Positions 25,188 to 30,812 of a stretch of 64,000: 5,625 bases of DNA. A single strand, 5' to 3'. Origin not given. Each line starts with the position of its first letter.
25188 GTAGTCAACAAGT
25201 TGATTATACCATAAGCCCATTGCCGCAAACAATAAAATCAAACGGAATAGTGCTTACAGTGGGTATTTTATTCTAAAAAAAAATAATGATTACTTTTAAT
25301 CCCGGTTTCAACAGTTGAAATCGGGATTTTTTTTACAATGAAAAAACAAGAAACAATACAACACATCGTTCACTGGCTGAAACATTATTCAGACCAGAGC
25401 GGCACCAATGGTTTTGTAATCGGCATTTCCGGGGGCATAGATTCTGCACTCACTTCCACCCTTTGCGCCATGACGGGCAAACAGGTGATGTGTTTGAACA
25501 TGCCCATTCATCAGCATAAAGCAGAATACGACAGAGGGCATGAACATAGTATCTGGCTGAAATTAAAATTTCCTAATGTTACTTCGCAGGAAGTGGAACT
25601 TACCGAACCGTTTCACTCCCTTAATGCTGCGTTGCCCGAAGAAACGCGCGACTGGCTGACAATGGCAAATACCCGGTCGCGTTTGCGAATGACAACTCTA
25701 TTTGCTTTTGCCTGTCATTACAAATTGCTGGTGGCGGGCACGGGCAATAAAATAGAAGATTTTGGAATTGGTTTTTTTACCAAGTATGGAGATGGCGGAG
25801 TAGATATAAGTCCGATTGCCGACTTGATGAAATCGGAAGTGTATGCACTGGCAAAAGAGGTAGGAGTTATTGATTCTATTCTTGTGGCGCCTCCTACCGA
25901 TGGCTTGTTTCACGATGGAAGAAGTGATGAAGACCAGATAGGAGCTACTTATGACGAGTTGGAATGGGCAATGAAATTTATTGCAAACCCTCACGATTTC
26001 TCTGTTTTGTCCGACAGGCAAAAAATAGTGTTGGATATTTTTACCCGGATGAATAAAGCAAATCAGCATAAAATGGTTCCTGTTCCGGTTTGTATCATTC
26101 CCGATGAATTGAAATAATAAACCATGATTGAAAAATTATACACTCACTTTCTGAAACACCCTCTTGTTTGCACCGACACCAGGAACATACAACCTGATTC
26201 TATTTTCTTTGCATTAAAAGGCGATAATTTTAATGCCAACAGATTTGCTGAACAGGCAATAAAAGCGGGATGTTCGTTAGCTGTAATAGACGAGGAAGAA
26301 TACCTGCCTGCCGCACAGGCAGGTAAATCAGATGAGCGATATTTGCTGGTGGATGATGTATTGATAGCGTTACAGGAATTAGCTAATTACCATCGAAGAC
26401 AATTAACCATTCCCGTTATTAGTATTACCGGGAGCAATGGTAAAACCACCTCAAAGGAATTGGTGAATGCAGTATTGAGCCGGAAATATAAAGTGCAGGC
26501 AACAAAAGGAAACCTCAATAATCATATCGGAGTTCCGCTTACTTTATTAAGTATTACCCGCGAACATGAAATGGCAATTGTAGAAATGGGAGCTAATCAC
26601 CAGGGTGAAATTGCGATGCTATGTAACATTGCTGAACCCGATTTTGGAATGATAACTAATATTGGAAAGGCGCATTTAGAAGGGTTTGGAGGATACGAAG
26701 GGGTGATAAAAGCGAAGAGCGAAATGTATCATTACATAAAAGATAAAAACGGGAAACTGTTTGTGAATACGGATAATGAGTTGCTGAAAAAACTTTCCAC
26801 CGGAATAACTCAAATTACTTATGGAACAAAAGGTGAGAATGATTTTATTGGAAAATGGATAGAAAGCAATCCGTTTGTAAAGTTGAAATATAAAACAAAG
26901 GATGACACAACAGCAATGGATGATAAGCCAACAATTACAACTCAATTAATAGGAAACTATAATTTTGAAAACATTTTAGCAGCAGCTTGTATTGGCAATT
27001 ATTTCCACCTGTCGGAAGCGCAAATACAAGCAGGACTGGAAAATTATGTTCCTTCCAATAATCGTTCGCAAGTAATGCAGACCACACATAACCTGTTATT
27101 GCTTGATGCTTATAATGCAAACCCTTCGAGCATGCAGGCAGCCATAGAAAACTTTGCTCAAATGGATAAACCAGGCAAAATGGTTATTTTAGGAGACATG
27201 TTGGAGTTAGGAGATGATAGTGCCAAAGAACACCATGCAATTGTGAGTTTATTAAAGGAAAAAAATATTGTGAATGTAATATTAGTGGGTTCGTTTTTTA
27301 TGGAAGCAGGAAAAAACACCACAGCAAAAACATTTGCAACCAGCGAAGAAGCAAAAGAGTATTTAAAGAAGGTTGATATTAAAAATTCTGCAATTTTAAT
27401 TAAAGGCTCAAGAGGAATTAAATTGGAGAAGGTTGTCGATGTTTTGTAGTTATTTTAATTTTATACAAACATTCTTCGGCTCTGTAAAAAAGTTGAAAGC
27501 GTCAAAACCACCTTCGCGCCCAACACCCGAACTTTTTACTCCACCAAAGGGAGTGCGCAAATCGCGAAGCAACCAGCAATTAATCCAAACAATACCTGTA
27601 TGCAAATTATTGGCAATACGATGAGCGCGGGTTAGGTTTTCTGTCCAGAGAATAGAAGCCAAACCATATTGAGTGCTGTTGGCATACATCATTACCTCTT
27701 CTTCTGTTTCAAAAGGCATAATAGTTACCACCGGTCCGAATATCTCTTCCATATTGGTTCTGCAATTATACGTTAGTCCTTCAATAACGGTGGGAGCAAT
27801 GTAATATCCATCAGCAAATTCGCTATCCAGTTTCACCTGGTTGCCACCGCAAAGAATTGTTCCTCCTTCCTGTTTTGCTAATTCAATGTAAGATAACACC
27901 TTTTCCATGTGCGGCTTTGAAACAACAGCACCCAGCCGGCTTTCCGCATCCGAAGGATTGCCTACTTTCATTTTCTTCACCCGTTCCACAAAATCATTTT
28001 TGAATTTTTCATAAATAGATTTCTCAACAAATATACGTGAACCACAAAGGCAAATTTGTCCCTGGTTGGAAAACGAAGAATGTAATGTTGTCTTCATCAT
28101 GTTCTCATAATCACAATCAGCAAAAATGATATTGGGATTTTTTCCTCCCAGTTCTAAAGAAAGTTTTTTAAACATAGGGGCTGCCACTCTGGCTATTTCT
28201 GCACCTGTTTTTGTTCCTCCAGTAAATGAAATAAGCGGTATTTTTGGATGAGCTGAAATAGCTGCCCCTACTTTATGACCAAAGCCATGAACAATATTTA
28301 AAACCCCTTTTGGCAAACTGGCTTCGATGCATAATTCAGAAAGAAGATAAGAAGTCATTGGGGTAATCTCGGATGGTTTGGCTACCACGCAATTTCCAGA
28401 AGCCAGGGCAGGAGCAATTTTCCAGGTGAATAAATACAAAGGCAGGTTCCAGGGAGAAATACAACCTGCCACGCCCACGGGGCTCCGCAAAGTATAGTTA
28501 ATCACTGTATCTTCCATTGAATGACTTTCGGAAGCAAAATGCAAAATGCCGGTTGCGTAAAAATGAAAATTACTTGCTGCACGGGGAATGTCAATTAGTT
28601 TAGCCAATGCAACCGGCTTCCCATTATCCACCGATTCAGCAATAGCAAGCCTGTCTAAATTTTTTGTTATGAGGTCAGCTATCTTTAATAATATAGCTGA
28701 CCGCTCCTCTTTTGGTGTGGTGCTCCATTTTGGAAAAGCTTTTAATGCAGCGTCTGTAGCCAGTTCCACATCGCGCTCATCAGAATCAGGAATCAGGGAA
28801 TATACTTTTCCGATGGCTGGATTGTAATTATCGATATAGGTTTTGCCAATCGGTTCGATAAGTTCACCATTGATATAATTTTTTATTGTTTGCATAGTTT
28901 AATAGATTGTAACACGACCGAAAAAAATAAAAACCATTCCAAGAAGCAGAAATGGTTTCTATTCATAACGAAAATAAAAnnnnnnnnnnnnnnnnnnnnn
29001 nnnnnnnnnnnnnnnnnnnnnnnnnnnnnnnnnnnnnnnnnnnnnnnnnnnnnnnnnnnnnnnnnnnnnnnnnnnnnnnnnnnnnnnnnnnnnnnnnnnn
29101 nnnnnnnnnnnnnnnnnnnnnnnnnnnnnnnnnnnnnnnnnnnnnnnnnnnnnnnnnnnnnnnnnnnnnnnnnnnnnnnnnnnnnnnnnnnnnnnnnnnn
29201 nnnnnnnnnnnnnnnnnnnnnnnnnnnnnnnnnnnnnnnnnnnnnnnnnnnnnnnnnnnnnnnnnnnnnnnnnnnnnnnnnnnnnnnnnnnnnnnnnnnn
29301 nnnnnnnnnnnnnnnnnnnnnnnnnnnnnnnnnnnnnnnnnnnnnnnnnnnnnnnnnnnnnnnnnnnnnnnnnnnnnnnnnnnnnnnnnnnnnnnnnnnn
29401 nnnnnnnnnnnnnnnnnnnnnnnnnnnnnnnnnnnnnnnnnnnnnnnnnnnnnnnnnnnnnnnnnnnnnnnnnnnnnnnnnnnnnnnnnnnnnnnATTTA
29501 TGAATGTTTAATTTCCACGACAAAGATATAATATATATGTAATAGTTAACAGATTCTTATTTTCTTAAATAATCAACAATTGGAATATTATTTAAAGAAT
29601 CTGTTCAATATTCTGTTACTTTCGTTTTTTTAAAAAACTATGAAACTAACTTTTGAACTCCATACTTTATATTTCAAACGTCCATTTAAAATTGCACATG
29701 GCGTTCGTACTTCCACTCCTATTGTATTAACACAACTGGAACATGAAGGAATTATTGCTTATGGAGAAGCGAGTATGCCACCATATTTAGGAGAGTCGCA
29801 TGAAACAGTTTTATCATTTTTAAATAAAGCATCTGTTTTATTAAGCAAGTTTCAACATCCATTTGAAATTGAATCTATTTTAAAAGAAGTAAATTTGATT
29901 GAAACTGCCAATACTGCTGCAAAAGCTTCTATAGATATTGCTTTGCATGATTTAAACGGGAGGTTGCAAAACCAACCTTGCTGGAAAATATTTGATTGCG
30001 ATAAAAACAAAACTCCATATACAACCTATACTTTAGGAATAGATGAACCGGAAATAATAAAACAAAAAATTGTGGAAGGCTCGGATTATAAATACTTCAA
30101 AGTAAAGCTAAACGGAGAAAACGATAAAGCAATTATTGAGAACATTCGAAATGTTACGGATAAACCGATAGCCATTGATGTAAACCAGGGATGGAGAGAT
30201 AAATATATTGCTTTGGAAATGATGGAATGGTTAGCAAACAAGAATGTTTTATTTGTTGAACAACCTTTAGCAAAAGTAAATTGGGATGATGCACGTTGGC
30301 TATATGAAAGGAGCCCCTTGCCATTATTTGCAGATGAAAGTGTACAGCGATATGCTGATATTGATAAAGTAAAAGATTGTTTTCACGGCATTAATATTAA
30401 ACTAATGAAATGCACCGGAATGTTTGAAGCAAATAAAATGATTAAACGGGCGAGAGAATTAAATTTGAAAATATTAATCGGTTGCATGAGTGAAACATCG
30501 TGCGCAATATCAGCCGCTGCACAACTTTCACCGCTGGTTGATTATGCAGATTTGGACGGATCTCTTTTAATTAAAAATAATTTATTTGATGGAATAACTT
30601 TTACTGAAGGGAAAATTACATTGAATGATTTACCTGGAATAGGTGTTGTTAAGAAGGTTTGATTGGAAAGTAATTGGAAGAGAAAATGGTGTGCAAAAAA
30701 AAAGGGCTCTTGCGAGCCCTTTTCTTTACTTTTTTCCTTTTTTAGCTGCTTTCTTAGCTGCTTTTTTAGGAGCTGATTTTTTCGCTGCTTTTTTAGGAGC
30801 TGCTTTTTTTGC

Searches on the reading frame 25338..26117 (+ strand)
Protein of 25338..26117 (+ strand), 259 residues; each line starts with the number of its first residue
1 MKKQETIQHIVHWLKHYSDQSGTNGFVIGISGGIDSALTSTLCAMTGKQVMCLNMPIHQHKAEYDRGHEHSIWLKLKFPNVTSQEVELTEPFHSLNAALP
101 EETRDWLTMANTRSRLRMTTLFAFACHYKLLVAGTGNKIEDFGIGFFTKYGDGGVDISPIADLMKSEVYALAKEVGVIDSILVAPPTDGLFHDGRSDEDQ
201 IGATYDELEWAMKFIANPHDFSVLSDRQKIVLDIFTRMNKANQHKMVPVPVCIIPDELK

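Call 11: search_protein_families(library=pfam, proteins=[window:25338-26117:+], max_evalue=0.01)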
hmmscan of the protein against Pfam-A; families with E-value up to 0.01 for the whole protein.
window:25338-26117:+ (259 aa): 4 families
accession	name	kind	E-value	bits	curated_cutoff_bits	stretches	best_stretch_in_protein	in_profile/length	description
PF02540.23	NAD_synthase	-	7.9e-50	169.7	21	1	7-245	2-238/242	NAD synthase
PF03054.22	tRNA_Me_trans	-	0.00026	21.2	20.6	1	27-67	4-44/202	tRNA methyl transferase HUP domain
PF06508.19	QueC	-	0.0061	16.5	22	0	27-78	3-53/210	Queuosine biosynthesis protein QueC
PF02568.20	ThiI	-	0.0066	16.5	20.5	0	28-134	8-115/197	Thiamine biosynthesis protein (ThiI)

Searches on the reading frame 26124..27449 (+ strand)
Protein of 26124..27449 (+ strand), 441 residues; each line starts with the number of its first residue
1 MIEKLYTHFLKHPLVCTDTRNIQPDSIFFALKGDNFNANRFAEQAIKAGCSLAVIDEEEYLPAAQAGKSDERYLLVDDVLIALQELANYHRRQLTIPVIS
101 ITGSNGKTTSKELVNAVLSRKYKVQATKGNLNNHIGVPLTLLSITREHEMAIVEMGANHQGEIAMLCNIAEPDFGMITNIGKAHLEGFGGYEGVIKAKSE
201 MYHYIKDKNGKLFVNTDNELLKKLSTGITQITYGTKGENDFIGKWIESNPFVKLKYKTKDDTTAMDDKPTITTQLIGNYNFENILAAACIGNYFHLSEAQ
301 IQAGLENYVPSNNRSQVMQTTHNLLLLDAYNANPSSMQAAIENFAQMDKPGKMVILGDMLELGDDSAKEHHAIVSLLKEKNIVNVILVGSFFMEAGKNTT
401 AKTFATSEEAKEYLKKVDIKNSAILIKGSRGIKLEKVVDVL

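Call 47: search_protein_families(library=pfam, proteins=[window:26124-27449:+], max_evalue=0.0001)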
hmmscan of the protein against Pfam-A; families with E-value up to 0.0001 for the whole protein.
window:26124-27449:+ (441 aa): 2 families
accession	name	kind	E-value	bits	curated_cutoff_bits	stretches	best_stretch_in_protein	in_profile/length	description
PF08245.18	Mur_ligase_M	-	4e-40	138.4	24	1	101-290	1-199/200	Mur ligase middle domain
PF02875.26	Mur_ligase_C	-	7.9e-16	59.5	28.4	1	314-430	2-127/127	Mur ligase, glutamate ligase domain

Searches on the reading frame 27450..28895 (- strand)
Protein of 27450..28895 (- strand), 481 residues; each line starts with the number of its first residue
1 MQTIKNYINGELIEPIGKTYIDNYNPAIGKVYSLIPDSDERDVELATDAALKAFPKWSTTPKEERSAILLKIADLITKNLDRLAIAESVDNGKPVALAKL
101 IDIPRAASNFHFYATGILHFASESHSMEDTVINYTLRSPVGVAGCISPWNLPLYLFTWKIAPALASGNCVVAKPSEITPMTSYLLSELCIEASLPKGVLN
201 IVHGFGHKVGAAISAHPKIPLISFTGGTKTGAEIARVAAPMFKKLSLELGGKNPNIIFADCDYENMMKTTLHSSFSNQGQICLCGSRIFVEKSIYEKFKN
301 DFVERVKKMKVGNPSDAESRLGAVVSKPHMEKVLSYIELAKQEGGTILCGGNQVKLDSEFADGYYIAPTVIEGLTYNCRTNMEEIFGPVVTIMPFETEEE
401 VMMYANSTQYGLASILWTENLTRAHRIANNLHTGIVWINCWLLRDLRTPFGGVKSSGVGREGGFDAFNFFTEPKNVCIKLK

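Call 47: search_protein_families(library=pfam, proteins=[window:27450-28895:-], max_evalue=0.0001)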
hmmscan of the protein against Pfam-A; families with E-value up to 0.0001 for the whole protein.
window:27450-28895:- (481 aa): 1 family
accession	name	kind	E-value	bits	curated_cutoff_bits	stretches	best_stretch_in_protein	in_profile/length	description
PF00171.27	Aldedh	-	4e-164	547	23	1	18-476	7-461/461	Aldehyde dehydrogenase family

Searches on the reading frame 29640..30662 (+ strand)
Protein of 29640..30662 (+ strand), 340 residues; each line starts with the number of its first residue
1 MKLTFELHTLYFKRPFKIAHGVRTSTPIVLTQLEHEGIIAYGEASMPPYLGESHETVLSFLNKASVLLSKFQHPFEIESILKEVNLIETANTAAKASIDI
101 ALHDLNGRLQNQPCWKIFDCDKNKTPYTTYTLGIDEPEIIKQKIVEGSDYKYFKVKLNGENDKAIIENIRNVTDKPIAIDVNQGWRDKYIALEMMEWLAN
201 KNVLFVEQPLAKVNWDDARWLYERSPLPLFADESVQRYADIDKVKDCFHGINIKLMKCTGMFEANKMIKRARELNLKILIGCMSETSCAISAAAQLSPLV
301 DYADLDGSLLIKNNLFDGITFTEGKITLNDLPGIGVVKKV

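Call 47: search_protein_families(library=pfam, proteins=[window:29640-30662:+], max_evalue=0.0001)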
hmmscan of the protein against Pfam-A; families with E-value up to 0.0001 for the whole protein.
window:29640-30662:+ (340 aa): 2 families
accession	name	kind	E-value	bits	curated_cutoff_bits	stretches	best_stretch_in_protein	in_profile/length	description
PF13378.12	MR_MLE_C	-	1.1e-25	91.1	29.4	1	146-336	11-213/219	Enolase C-terminal domain-like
PF02746.21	MR_MLE_N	-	2.5e-12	47.5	22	1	13-116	13-114/117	Mandelate racemase / muconate lactonizing enzyme, N-terminal domain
